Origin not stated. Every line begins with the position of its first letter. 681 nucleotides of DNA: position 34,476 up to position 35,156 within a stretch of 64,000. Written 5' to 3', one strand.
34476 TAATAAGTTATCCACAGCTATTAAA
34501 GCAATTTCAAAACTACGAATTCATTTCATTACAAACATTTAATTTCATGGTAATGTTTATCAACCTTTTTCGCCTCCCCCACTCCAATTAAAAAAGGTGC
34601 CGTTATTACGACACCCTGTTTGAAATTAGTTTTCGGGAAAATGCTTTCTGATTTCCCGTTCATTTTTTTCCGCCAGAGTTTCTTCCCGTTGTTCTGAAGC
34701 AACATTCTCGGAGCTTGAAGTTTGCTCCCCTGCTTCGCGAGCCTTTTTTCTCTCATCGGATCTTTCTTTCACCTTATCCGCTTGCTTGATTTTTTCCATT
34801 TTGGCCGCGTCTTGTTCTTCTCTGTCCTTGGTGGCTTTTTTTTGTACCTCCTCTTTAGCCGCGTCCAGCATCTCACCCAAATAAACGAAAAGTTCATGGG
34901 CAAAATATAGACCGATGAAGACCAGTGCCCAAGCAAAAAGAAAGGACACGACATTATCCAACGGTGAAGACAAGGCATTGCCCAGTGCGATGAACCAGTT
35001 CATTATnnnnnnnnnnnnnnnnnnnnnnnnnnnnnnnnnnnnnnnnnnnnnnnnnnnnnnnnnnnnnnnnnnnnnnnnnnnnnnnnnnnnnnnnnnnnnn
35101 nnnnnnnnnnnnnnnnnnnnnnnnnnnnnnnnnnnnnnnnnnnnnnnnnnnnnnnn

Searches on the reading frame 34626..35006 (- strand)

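Call 75: search_protein_families(library=pfam, proteins=[window:34626-35006:-], max_evalue=0.01)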
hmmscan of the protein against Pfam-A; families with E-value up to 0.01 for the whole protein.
window:34626-35006:- (126 aa): 1 family
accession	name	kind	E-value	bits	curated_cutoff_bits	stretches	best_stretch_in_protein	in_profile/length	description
PF22251.1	PFF1_TM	-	0.004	17.2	32.3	1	31-116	101-186/300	Vacuolar membrane protease, transmembrane domain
